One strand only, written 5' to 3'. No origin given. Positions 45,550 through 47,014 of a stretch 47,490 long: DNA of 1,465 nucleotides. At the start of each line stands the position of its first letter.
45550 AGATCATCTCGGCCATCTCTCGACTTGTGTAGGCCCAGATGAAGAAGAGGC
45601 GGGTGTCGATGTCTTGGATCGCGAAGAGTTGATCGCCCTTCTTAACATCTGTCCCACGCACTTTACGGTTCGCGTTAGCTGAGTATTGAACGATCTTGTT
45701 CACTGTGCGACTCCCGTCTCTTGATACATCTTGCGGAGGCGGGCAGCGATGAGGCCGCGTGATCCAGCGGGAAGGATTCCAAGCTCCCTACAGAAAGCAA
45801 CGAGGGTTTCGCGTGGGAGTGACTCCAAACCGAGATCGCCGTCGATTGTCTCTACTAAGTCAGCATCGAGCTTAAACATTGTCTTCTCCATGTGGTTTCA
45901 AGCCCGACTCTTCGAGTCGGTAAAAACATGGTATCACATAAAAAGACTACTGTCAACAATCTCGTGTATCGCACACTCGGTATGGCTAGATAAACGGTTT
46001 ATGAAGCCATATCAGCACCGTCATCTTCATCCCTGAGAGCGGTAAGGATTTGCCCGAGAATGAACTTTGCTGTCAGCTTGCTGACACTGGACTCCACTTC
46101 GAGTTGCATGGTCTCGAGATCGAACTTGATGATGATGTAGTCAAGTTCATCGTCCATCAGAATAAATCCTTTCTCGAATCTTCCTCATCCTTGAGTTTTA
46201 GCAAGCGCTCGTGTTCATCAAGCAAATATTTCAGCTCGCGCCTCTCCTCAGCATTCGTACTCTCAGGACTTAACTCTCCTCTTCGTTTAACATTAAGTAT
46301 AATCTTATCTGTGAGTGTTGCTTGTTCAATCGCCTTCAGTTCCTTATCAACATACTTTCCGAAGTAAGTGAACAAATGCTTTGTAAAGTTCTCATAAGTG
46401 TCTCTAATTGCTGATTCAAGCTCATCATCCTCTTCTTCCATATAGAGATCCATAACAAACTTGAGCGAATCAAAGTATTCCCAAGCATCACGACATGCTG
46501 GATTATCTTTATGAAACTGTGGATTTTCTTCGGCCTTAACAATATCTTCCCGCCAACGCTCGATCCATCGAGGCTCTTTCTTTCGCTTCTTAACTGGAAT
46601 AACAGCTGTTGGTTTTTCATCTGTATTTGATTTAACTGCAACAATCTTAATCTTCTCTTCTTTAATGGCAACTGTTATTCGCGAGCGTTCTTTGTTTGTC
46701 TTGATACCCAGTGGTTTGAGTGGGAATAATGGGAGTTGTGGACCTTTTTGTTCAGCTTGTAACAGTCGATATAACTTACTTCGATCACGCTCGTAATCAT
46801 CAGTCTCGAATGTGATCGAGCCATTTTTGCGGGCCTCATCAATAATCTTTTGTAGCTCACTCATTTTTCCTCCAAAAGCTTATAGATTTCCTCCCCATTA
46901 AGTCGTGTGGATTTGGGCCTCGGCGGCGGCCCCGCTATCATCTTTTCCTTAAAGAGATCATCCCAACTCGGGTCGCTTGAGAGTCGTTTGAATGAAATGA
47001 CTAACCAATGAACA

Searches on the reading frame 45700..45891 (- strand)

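Call 63: search_protein_families(library=pfam, proteins=[window:45700-45891:-], max_evalue=0.05)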
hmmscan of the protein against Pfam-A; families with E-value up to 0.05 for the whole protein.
window:45700-45891:- (63 aa): 2 families
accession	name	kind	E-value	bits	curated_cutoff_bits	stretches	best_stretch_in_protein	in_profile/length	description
PF18953.6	SAP_new25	-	0.0041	17.1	26.3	1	27-55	10-38/51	SAP domain-containing new25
PF07766.19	LETM1_RBD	-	0.0056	16.7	25.3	1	17-57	120-160/229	LETM1-like, RBD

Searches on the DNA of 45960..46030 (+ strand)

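Call 73: search_dna_similar(query=window:45960-46030:+, collection=phages, mode=distant, max_evalue=10, max_rows=10)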
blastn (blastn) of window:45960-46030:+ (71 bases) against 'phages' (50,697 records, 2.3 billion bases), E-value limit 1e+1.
Records with a match: 9; places in all: 9; records where one place covers at least 80% of the query: 0.
Best place of each record, by identity: >=99% 1; 95-99% 2; 90-95% 6.
By first word of the organism name: Bacillus 5; Pseudomonas 2; Bacteriophage 1; Pantoea 1.
By host as written in the record: Bacillus cereus 2; Bacillus thuringiensis 2; Pseudomonas sp. CTX2 2; Bacillus cereus 367-H 1; - 1; Pantoea agglomerans TAC4.III.94.1 1.
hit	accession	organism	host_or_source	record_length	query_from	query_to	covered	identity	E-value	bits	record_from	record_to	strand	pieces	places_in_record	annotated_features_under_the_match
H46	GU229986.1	Bacillus phage 250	Bacillus cereus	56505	24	47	34%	91.7%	2e+0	36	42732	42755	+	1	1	none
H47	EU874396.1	Bacillus phage IEBH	Bacillus thuringiensis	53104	24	47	34%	91.7%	2e+0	36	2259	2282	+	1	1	hypothetical protein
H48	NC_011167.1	Bacillus phage IEBH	Bacillus thuringiensis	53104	24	47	34%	91.7%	2e+0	36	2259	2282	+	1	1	hypothetical protein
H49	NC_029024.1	Bacillus phage 250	Bacillus cereus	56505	24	47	34%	91.7%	2e+0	36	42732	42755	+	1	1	none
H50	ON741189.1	Bacillus phage vB_BceS_LY4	Bacillus cereus 367-H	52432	24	47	34%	91.7%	2e+0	36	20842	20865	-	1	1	hypothetical protein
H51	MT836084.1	Bacteriophage sp.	human fecal samples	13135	47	69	32%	91.3%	7e+0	34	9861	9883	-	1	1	record has no annotation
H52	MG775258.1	Pseudomonas phage Henninger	Pseudomonas sp. CTX2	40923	2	22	30%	95.2%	7e+0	35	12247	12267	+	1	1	endopeptidase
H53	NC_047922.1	Pseudomonas phage Henninger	Pseudomonas sp. CTX2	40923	2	22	30%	95.2%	7e+0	35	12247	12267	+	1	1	Rz-like spanin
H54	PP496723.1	Pantoea bacteriophage TacPo2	Pantoea agglomerans TAC4.III.94.1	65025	46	64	27%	100.0%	2e+0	36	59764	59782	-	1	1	hypothetical protein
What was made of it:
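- Tried and rejected: Cultured phages: no similar element (call 73).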

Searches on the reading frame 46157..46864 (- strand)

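Call 11: search_protein_families(library=pfam, proteins=[window:46157-46864:-], max_evalue=0.01)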
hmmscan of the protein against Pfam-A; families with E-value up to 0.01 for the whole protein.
window:46157-46864:- (235 aa): 1 family
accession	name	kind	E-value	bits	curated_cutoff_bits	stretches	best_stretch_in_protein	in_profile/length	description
PF16001.10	DUF4775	-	0.004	17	27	1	62-148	159-244/456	Domain of unknown function (DUF4775)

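Call 12: search_protein_families(library=phrogs, proteins=[window:46157-46864:-], max_evalue=0.001)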
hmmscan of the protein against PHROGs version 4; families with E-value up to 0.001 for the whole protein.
window:46157-46864:- (235 aa): 0 families
